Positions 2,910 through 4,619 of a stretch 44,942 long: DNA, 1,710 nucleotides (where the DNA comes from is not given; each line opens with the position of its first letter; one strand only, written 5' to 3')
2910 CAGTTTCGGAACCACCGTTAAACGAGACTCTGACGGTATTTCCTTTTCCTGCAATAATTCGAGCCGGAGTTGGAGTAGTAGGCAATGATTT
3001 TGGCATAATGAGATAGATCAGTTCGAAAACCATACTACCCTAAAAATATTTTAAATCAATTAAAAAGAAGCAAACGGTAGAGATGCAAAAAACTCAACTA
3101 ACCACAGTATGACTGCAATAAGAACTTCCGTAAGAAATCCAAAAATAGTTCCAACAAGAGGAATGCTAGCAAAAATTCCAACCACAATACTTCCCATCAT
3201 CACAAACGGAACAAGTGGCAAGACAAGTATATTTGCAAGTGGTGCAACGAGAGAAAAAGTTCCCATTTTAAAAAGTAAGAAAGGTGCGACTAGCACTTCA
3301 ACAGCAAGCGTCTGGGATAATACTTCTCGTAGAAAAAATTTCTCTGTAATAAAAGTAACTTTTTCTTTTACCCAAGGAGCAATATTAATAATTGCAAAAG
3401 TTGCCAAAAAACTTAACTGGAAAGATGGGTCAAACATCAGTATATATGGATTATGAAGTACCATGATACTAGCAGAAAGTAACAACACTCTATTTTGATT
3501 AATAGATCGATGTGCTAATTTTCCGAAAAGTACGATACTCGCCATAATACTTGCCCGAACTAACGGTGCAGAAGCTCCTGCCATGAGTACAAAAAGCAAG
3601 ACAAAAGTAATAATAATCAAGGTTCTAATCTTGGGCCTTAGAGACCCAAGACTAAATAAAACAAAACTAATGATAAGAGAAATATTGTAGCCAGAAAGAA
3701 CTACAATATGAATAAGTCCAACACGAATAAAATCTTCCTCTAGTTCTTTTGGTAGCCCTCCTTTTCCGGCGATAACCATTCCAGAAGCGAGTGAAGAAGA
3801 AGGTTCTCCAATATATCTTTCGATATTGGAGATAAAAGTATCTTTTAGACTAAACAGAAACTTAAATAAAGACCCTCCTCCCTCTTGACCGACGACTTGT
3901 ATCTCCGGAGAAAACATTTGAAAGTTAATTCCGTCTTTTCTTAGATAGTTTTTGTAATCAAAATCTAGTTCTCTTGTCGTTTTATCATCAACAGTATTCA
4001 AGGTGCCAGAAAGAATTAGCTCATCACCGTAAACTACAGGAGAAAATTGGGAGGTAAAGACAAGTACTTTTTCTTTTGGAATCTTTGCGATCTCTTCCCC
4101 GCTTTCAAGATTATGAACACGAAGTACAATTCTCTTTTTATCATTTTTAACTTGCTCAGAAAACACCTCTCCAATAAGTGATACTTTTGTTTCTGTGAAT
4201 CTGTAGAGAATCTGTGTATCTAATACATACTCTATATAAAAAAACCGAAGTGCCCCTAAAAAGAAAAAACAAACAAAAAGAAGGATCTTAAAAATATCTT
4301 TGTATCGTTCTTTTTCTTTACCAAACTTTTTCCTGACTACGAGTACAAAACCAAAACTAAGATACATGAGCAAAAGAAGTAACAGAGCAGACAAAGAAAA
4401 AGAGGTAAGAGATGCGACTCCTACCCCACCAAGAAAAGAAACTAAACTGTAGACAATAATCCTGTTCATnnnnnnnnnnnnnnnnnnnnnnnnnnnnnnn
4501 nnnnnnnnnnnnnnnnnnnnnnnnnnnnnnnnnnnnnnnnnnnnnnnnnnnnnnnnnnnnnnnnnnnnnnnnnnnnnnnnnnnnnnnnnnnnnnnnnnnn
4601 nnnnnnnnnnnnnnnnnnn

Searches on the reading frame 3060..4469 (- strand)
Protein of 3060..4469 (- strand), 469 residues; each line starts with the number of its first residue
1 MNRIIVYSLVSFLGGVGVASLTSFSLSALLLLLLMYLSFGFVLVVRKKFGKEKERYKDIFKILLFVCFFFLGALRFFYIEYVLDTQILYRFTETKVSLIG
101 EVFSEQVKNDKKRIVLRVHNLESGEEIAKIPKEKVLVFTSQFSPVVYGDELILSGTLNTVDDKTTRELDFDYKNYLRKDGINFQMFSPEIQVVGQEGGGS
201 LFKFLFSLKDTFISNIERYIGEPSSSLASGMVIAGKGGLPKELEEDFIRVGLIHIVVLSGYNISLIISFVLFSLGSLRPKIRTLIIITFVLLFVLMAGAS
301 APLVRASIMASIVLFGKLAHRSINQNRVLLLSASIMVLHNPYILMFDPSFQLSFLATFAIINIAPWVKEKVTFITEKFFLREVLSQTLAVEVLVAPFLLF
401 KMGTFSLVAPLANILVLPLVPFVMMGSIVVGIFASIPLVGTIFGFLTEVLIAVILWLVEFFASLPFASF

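Call 11: search_protein_families(library=pfam, proteins=[window:3060-4469:-])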
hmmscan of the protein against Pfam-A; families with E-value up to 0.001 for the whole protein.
window:3060-4469:- (469 aa): 2 families
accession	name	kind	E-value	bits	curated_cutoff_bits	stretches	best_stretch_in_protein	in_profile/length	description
PF03772.21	Competence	-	4.8e-47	161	23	1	232-468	2-242/270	Competence protein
PF13567.11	DUF4131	-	6.7e-16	58.9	31.6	1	27-192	4-164/165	Domain of unknown function (DUF4131)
